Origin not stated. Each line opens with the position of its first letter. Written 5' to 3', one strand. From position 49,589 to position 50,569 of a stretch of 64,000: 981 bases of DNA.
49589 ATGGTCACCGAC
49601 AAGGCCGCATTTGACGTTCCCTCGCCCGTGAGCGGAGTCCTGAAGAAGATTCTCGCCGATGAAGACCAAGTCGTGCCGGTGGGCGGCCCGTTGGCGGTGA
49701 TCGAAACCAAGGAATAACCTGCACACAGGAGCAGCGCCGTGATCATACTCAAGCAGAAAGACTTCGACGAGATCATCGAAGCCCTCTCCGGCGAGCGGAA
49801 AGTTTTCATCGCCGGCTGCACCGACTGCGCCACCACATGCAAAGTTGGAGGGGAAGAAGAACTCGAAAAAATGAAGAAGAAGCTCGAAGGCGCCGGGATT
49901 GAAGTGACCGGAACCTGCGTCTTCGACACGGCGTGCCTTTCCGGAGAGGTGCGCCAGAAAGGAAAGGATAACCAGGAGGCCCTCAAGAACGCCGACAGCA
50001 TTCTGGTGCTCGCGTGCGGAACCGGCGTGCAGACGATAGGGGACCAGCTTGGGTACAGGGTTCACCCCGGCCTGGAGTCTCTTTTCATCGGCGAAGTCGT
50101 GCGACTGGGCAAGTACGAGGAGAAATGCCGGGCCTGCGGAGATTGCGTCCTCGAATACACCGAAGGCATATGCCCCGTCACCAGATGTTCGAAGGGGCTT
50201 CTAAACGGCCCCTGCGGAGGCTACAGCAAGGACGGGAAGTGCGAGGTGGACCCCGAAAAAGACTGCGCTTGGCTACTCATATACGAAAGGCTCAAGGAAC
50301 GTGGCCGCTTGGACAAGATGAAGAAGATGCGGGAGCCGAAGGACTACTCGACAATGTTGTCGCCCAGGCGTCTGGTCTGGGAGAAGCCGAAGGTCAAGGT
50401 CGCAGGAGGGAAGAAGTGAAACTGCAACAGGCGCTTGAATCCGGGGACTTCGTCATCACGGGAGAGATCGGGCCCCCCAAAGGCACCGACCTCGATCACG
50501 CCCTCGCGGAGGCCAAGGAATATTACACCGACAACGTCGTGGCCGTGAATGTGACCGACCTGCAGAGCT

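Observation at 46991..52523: Acetogen-style methyl-branch block: folD, lipoyl-carrier, metV, metF, flanked by trpE and argG with overlapping junctions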

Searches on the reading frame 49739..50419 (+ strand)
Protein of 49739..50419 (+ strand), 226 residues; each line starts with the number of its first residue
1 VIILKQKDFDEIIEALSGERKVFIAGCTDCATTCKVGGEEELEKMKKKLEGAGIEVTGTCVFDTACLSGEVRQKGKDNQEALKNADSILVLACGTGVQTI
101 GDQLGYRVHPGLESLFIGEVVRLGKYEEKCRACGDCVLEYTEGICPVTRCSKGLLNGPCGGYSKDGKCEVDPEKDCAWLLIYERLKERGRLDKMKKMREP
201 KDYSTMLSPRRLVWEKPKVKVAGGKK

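Call 4: search_protein_families(library=pfam, proteins=[window:49739-50419:+])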
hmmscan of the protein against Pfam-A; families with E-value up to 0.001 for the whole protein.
window:49739-50419:+ (226 aa): 1 family
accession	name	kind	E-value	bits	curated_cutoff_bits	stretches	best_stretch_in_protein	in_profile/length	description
PF12225.13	DUF5981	-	2e-35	120.8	23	1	110-204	2-95/95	Methylene-tetrahydrofolate reductase C terminal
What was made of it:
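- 49739..50419 (+): metV: Cys-rich Fe-S/Zn subunit of type II methylene-THF reductase. PF12225 matches at 2e-35 (call 4).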

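Call 5: search_protein_families(library=ncbifam, proteins=[window:49739-50419:+])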
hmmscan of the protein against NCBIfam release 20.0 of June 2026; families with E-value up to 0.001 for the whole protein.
window:49739-50419:+ (226 aa): 0 families

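Call 12: find_encoding_contigs(protein=window:49739-50419:+, flank=10000, max_places=6)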
Protein window:49739-50419:+ (226 aa): 4 contigs read that carry it; 4 places shown.
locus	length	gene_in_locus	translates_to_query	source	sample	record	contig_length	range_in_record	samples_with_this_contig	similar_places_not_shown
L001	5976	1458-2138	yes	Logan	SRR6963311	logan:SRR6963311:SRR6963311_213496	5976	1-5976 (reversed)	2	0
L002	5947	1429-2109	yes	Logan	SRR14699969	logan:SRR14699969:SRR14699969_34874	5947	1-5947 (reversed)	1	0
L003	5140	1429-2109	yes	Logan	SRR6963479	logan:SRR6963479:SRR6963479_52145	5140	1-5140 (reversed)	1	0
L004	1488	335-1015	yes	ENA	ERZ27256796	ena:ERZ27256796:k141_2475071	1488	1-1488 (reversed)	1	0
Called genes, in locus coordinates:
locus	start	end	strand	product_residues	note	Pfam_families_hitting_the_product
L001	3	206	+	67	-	?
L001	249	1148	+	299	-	PF00763:THF_DHG_CYH, PF02882:THF_DHG_CYH_C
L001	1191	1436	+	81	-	PF00364:Biotin_lipoyl, PF25917:BSH_RND (faint)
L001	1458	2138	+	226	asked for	PF12225:DUF5981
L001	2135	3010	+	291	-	PF02219:MTHFR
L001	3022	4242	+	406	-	PF00764:Arginosuc_synth, PF20979:Arginosuc_syn_C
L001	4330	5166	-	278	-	PF01261:AP_endonuc_2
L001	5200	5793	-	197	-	PF01726:LexA_DNA_bind, PF00717:Peptidase_S24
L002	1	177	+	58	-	?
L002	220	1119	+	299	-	PF00763:THF_DHG_CYH, PF02882:THF_DHG_CYH_C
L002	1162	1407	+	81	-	PF00364:Biotin_lipoyl, PF25917:BSH_RND (faint)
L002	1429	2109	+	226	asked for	PF12225:DUF5981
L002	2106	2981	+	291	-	PF02219:MTHFR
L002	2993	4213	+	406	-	PF00764:Arginosuc_synth, PF20979:Arginosuc_syn_C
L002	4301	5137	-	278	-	PF01261:AP_endonuc_2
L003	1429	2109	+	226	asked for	PF12225:DUF5981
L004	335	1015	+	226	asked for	PF12225:DUF5981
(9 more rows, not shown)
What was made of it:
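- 50416..51291 (+): metF: TIM-barrel flavoprotein subunit. Its GTG start overlaps the metV stop (GTGA), which suggests translational coupling. Gene callers give 291 aa (call 12).
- Checked: In them MetF is 291 aa and ArgG is 406 aa (call 12).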

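Call 13: find_homologous_proteins(query=window:49739-50419:+, max_evalue=0.00001)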
Query window:49739-50419:+ (226 aa): 7633 proteins with E <= 0.00001 among 8000 candidates; the best 120 are listed.
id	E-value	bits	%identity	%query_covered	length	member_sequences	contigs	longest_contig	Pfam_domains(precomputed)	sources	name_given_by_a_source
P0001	1.7e-147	507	100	100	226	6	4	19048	PF12225.14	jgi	-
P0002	8.3e-128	443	84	100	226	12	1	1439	PF12225.14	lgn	-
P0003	4.1e-123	427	82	100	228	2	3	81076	PF12225.14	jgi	-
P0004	8.2e-123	426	81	100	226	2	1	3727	PF12225.14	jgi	jgi:hypothetical protein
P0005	4.0e-119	414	81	100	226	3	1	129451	PF12225.14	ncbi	-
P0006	1.0e-102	360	71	96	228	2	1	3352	PF12225.14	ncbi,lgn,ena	-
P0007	5.8e-102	358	71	98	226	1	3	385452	PF12225.14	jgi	-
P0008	3.3e-100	352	68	96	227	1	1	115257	PF12225.14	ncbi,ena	-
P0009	2.7e-99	349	72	96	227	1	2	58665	PF12225.14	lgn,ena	-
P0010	4.9e-99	348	67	96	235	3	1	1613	PF12225.14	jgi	-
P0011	6.2e-99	348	68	96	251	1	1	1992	PF12225.14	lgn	-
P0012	3.0e-98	346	68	97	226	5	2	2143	PF12225.14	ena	-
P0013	3.8e-98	345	71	96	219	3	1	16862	PF12225.14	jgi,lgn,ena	-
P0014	4.1e-98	345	69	96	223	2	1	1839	PF12225.14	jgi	-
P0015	8.6e-98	344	70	96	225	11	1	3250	PF12225.14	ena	-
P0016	9.7e-98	344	71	96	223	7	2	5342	PF12225.14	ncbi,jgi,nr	ncbi:MAG: methylenetetrahydrofolate reductase C-terminal domain-containing protein [Planctomycetes b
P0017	3.7e-97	342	69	100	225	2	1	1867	PF12225.14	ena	-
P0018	5.3e-97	342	70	96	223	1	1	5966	PF12225.14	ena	-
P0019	1.3e-96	340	68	96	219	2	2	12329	PF12225.14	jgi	-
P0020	1.5e-96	340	70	95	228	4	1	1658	PF12225.14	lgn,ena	-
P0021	1.7e-96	340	64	100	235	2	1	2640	PF12225.14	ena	-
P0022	2.1e-96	340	68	100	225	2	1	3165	PF12225.14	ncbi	-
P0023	6.7e-96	338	68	100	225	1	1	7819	PF12225.14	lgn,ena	-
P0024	2.8e-95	336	70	96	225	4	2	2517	PF12225.14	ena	-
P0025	2.9e-95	336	68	96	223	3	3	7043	PF12225.14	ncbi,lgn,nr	ncbi:MAG: methylenetetrahydrofolate reductase C-terminal domain-containing protein [Planctomycetia b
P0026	4.8e-95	335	67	96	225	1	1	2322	PF12225.14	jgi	jgi:ferredoxin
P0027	1.2e-94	334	68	100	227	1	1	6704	PF12225.14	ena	-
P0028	2.0e-94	333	67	97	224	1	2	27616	PF12225.14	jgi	jgi:ferredoxin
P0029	3.3e-94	333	69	96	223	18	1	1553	PF12225.14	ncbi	-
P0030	5.5e-94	332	67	96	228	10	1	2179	PF12225.14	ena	-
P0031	1.0e-93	331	67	95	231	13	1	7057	PF12225.14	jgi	-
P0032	1.2e-93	331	68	96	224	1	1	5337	PF12225.14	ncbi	-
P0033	2.5e-93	330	68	95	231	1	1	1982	PF12225.14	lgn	-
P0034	3.3e-93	329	67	96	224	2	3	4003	PF12225.14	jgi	jgi:ferredoxin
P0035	3.7e-93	329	66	96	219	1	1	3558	PF12225.14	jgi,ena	-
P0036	7.7e-93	328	67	97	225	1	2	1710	PF12225.14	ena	-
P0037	7.9e-93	328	68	96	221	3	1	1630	PF12225.14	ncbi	-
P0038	8.1e-93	328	67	95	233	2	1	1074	PF12225.14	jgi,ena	-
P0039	1.1e-92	328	65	100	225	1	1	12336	PF12225.14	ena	-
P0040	1.7e-92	327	66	99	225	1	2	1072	PF12225.14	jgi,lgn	-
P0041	1.9e-92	327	67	97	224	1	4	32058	PF12225.14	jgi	-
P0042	2.2e-92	327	67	96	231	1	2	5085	PF12225.14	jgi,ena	-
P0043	2.6e-92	326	66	96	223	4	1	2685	PF12225.14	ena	-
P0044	4.2e-92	326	68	96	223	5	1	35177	PF12225.14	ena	-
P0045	4.8e-92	326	63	96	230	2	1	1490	PF12225.14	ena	-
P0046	1.8e-91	324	66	96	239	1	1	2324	PF12225.14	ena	-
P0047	1.8e-91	324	66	96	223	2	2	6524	PF12225.14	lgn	-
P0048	2.3e-91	323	68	97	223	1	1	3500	PF12225.14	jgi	-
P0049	2.7e-91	323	67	91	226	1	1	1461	PF12225.14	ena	-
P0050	3.9e-91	323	66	98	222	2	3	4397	PF12225.14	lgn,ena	-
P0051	8.2e-91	322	66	96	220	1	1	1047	PF12225.14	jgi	-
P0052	5.0e-90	319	62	98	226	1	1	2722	PF12225.14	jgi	-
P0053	5.6e-90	319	63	100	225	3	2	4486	PF12225.14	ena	-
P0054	6.0e-90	319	65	96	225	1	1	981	PF12225.14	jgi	jgi:ferredoxin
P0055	6.4e-90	319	64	96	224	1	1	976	PF12225.14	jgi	-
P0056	8.9e-90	318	63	96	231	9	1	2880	PF12225.14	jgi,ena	-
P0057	1.1e-89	318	64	96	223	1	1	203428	PF12225.14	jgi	jgi:hypothetical protein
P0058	1.1e-89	318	65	96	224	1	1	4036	PF12225.14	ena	-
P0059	1.1e-89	318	62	100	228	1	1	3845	PF12225.14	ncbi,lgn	ncbi:MAG: methylenetetrahydrofolate reductase C-terminal domain-containing protein [Planctomycetota 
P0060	1.2e-89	318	66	96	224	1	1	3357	PF12225.14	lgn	-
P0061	5.0e-89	316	65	95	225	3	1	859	PF12225.14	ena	-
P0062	5.2e-89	316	64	96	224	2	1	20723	PF12225.14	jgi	jgi:ferredoxin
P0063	9.9e-89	315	64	96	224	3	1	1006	PF12225.14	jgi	-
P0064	1.0e-88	315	62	100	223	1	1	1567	PF12225.14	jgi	jgi:hypothetical protein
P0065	1.3e-88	314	64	96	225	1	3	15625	PF12225.14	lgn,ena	-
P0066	1.5e-88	314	65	97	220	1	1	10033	PF12225.14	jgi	-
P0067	1.6e-88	314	62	95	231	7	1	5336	PF12225.14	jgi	-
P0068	1.7e-88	314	64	95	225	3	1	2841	PF12225.14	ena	-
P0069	4.2e-88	313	66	96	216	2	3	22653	PF12225.14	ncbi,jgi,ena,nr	ncbi:MAG TPA: methylenetetrahydrofolate reductase C-terminal domain-containing protein [Planctomycet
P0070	1.1e-87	311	65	96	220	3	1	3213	PF12225.14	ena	-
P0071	2.5e-87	310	63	96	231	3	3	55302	PF12225.14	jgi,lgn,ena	-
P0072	4.4e-87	309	65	96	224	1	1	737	PF12225.14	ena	-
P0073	8.1e-87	308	63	96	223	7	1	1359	PF12225.14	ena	-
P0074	2.6e-86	307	65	96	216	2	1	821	PF12225.14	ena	-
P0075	3.7e-86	306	63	96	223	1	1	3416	PF12225.14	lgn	-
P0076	4.2e-86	306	63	97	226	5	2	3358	PF12225.14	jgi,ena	-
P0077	4.3e-86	306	63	96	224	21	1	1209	PF12225.14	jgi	-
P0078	1.6e-85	304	63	96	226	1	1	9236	PF12225.14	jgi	jgi:methylene-tetrahydrofolate reductase-like protein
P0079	1.7e-85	304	63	96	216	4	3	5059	PF12225.14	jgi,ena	-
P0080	2.8e-85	303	62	96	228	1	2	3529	PF12225.14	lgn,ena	-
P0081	4.4e-85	303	62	96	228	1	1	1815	PF12225.14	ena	-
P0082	8.6e-84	299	63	96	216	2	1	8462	PF12225.14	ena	-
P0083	2.4e-83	297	60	96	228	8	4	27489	PF12225.14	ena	-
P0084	6.3e-83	296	59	96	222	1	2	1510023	PF12225.14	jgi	jgi:Methylene-tetrahydrofolate reductase C terminal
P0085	7.6e-83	295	58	97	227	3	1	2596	PF12225.14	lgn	-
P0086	7.7e-83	295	58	96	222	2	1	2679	PF12225.14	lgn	-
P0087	1.9e-82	294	60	96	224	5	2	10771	PF12225.14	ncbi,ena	-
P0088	7.2e-80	286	58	96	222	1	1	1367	PF12225.14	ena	-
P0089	1.9e-76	275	70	79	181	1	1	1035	PF12225.14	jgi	jgi:hypothetical protein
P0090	3.3e-75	270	57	94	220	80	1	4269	PF12225.14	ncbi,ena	-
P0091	9.7e-75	269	56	94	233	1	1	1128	PF12225.14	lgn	-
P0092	1.2e-74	269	57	94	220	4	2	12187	PF12225.14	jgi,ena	-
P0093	3.1e-74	267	55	94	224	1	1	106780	PF12225.14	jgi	-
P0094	9.4e-74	266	54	98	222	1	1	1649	PF12225.14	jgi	jgi:ferredoxin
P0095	1.6e-73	265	56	94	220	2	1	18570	PF12225.14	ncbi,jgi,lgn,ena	-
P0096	3.2e-73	264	56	94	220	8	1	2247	PF12225.14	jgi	jgi:ferredoxin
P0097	6.2e-73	263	55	94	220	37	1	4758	PF12225.14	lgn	-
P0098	1.5e-72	262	55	94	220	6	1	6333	PF12225.14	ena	-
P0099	2.9e-72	261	53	98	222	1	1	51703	PF12225.14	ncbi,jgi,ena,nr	ncbi:MAG: 5,10-methylenetetrahydrofolate reductase [candidate division Zixibacteria bacterium SM23_8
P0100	4.4e-72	260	54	96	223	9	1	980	PF12225.14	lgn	-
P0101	4.4e-72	260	53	98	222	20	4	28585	PF12225.14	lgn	-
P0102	7.0e-72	260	68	74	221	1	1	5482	PF12225.14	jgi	-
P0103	7.2e-72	260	52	98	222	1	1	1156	PF12225.14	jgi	jgi:ferredoxin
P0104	8.2e-72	259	70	70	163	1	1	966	PF12225.14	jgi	-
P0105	4.3e-71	257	55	97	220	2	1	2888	PF12225.14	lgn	-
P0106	5.8e-71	257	55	95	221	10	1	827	PF12225.14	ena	-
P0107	6.5e-71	256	54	96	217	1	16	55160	PF12225.14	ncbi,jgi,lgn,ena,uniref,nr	ncbi:MAG: 5,10-methylenetetrahydrofolate reductase [Candidatus Omnitrophica bacterium CG07_land_8_20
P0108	9.9e-71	256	51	98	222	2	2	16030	PF12225.14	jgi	jgi:ferredoxin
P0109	1.2e-70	255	53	96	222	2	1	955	PF12225.14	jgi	jgi:ferredoxin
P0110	1.3e-70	255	54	95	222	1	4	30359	PF12225.14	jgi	-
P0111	1.3e-70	255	54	94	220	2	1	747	PF12225.14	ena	-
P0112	1.5e-70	255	55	94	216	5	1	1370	PF12225.14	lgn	-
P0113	1.6e-70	255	55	95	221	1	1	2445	PF12225.14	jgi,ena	-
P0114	1.8e-70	255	56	94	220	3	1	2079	PF12225.14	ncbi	-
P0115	5.6e-70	253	53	96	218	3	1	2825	PF12225.14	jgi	jgi:hypothetical protein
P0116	6.0e-70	253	52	96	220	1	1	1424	PF12225.14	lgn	-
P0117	7.8e-70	253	56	94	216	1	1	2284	PF12225.14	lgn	-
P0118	1.1e-69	252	55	94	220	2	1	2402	PF12225.14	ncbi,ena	-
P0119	1.1e-69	252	53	95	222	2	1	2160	PF12225.14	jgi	jgi:ferredoxin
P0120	1.2e-69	252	56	94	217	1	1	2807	PF12225.14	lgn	-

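Call 18: find_related_loci(query=A1, collection=genome_contigs, flank=10000)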
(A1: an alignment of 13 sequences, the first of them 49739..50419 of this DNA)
Query A1 (226 aa) in genome_contigs; peptide patterns used: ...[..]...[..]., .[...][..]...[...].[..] (x = any residue, [..] = any of these).
600 stretches matched a pattern (row limit reached: there are more); 578 encode a relative of the query (tblastn E <= 1e-3); the best 80 are kept; 80 distinct loci.
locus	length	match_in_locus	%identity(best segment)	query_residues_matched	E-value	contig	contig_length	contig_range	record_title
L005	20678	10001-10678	80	1-226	1e-109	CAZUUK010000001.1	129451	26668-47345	MAG TPA_asm: uncultured Planctomycetota bacterium isolate SRP068000_co1_50 genome assembly, contig: NODE_60_length_12945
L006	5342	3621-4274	71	1-218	2e-100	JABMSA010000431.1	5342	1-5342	MAG: Planctomycetota bacterium isolate bin.53 k141_3462947, whole genome shotgun sequence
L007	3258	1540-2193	68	1-218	6e-98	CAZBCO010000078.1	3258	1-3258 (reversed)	MAG TPA_asm: uncultured Planctomycetota bacterium isolate SRP067234_co1_310 genome assembly, contig: k99_1134711, whole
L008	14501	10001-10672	68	1-224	2e-95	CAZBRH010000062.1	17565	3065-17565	MAG TPA_asm: uncultured Planctomycetota bacterium isolate SRP290908_co1_415 genome assembly, contig: NODE_4345_length_17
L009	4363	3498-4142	66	1-216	5e-92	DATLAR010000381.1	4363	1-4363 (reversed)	MAG TPA_asm: Planctomycetota bacterium isolate SMAG_U14276 k141_3501904, whole genome shotgun sequence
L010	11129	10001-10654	63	1-218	2e-91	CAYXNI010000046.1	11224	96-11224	MAG TPA_asm: uncultured Planctomycetota bacterium isolate SRP178699_co1_473 genome assembly, contig: NODE_7884_length_11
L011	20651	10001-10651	67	1-216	3e-91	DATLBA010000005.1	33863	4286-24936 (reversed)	MAG TPA_asm: Phycisphaerae bacterium isolate SMAG_U14286 k141_3863305, whole genome shotgun sequence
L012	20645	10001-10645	63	1-216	2e-88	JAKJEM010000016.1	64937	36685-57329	MAG: Planctomycetota bacterium isolate UR.bin147 NODE_16_length_64937_cov_3.368393, whole genome shotgun sequence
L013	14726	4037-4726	62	1-226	1e-86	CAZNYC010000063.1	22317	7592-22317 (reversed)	MAG TPA_asm: uncultured Anaerolineales bacterium isolate SRP141376_co2_324 genome assembly, contig: NODE_4865_length_223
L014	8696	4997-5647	56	1-213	2e-79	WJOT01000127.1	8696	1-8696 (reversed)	MAG: Clostridia bacterium isolate 1244-F3-H4-B3 F3H4_C959, whole genome shotgun sequence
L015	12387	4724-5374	55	1-213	4e-77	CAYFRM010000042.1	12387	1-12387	MAG TPA_asm: uncultured Clostridia bacterium isolate ERP108616_co1_251 genome assembly, contig: k119_317871, whole genom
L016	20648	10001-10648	56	1-212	6e-77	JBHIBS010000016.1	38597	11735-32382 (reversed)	MAG: bacterium isolate K_1_bin.22 NODE_126_length_38597_cov_12.630014, whole genome shotgun sequence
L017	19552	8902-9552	54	1-217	2e-74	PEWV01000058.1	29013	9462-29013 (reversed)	MAG: Candidatus Omnitrophica bacterium CG07_land_8_20_14_0_80_42_15 CG07_land_8_20_14_0.80_scaffold_576_c, whole genome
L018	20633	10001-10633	54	1-212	8e-73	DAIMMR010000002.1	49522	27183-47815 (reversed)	MAG TPA_asm: Clostridium sp. isolate CTOTU40300 NODE_578_length_49522_cov_8.564437, whole genome shotgun sequence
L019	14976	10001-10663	52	1-220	8e-73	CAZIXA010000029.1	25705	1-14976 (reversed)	MAG TPA_asm: uncultured Clostridia bacterium isolate SRP323688_co1_183 genome assembly, contig: NODE_3287_length_25705_c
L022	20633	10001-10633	52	1-212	2e-70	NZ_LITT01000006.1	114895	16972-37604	Clostridium ljungdahlii strain ERI-2 scaffold15, whole genome shotgun sequence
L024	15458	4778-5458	49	1-226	7e-70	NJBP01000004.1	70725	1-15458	MAG: Candidatus Aerophobetes bacterium Ae_b3b 201, whole genome shotgun sequence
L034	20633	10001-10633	52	1-212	1e-67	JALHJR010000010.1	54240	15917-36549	MAG: Tepidanaerobacter acetatoxydans isolate 8-LJY_011 scaffold_122, whole genome shotgun sequence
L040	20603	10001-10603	54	1-203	1e-66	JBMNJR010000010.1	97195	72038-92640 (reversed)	MAG: bacterium isolate SBF912LR0HQ0128 contig_49750, whole genome shotgun sequence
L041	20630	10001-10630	53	1-209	2e-66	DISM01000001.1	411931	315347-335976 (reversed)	MAG TPA_asm: Candidatus Omnitrophica bacterium UBA6210 UBA6210_contig_1103, whole genome shotgun sequence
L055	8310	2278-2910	47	1-211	5e-65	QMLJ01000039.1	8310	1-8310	MAG: Deltaproteobacteria bacterium isolate B14_G9 B14_Guay9_scaffold_12391, whole genome shotgun sequence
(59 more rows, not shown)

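Call 23: search_protein_families(library=pfam, proteins=[L016:6771-7718:+, L016:7708-9405:+, L016:9423-9728:+, L016:10738-12219:+, L016:12219-12944:+, L016:12829-13785:+, L016:14952-15593:+, L016:16563-17015:+, L016:18432-19493:+, L016:6029-6571:+])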
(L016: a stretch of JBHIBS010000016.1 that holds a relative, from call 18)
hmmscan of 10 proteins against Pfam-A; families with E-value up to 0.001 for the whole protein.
L016:6771-7718:+ (315 aa): 6 families
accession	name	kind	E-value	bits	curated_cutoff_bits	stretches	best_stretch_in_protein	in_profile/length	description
PF02558.23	ApbA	-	2.1e-39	135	22.2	1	3-158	1-149/150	Ketopantoate reductase PanE/ApbA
PF08546.17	ApbA_C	-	9.3e-38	129.8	22.7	1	184-308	1-125/125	Ketopantoate reductase PanE/ApbA C terminal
PF03807.23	F420_oxidored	-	6.3e-06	27.1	21.6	1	2-91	1-75/94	NADP oxidoreductase coenzyme F420-dependent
PF03721.20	UDPG_MGDP_dh_N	-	5.9e-05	23.1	27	1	1-49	1-49/187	UDP-glucose/GDP-mannose dehydrogenase family, NAD binding domain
PF02737.24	3HCDH_N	-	7e-05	23.3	22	1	2-80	1-83/180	3-hydroxyacyl-CoA dehydrogenase, NAD binding domain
PF03446.21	NAD_binding_2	-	0.00011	22.7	21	1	2-50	1-49/161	NAD binding domain of 6-phosphogluconate dehydrogenase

L016:7708-9405:+ (565 aa): 1 family
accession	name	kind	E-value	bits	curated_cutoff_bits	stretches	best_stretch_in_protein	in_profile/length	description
PF01268.25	FTHFS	-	1e-249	829.9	27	1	3-565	2-556/556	Formate--tetrahydrofolate ligase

L016:9423-9728:+ (102 aa): 4 families
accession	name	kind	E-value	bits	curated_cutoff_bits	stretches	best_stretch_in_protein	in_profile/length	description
PF00364.28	Biotin_lipoyl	-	1.9e-17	63.3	22.1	1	27-99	2-73/73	Biotin-requiring enzyme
PF13437.12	HlyD_3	-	6.9e-06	27.2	22.2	0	71-100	2-31/106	HlyD family secretion protein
PF13533.13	Biotin_lipoyl_2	-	5.1e-05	23.4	29.8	0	70-100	2-32/32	Biotin-lipoyl like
PF16576.10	HlyD_D23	-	0.00077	19.2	30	0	66-99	106-139/214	Barrel-sandwich domain of CusB or HlyD membrane-fusion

L016:10738-12219:+ (493 aa): 12 families
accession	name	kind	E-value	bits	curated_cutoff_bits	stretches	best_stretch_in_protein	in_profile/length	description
PF07992.20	Pyr_redox_2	-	3.8e-70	237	26.1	1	27-352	1-291/291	Pyridine nucleotide-disulphide oxidoreductase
PF02852.28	Pyr_redox_dim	-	9.5e-39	132.5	25.3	1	371-479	1-109/110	Pyridine nucleotide-disulphide oxidoreductase, dimerisation domain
PF00070.33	Pyr_redox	-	1.1e-21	77.5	22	1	203-278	2-79/82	Pyridine nucleotide-disulphide oxidoreductase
PF13738.12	Pyr_redox_3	-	1.6e-18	67.5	30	1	31-336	2-305/305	Pyridine nucleotide-disulphide oxidoreductase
PF01134.28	GIDA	-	1.7e-08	34.4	22.1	1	28-172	1-150/391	Glucose inhibited division protein A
PF03486.20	HI0933_like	-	7.6e-07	29.3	50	1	28-59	2-33/244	HI0933-like protein Rossmann domain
PF12831.13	FAD_oxidored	-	8.1e-07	29.1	27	1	28-79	1-53/416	FAD dependent oxidoreductase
PF13450.12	NAD_binding_8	-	2.9e-06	27.9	21.9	1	31-64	1-35/68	NAD(P)-binding Rossmann-like domain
PF13434.12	Lys_Orn_oxgnase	-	4.9e-06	26.3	21.3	1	143-219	128-207/339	L-lysine 6-monooxygenase/L-ornithine 5-monooxygenase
PF00890.30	FAD_binding_2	-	2.6e-05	24.1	20.4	1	28-63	1-37/414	FAD binding domain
PF01266.30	DAO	-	0.00013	22.1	27.9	0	28-63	1-38/353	FAD dependent oxidoreductase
PF01494.25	FAD_binding_3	-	0.00064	19.5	22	0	27-58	2-33/349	FAD binding domain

L016:12219-12944:+ (241 aa): 1 family
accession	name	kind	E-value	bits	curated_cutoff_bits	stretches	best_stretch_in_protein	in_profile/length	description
PF21948.1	LplA-B_cat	-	3.7e-51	174.4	27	1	22-213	2-199/200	Lipoyl protein ligase A/B catalytic domain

L016:12829-13785:+ (318 aa): 1 family
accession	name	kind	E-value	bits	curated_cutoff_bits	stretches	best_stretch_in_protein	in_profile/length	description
PF04055.27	Radical_SAM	-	2.7e-22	80.1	29.5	1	83-246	1-166/166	Radical SAM superfamily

L016:14952-15593:+ (213 aa): 1 family
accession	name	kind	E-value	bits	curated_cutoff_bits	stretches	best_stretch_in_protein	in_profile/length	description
PF04961.17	FTCD_C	-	1e-62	211.5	24.5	1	9-185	2-178/182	Formiminotransferase-cyclodeaminase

L016:16563-17015:+ (150 aa): 1 family
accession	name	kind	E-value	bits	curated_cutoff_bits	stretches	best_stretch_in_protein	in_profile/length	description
PF01894.22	UPF0047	-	1.1e-35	122.8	27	1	29-145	1-117/117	Uncharacterised protein family UPF0047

L016:18432-19493:+ (353 aa): 0 families

L016:6029-6571:+ (180 aa): 2 families
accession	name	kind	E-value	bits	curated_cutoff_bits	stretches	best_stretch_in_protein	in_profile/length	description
PF01613.24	Flavin_Reduct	-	4.3e-32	111.8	27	1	14-151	5-140/153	Flavin reductase like domain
PF01243.27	PNPOx_N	-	0.00074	20.3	28.1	1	13-66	10-58/120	Pyridoxamine 5'-phosphate oxidase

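Call 47: search_solved_structures(query=window:49739-50419:+, max_evalue=0.01, show_alignments=2)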
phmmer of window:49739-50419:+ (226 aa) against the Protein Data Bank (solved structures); distinct sequences matched with E-value up to 0.01: 0.
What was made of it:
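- Tried and rejected: No MetV homolog has a solved structure (call 47).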
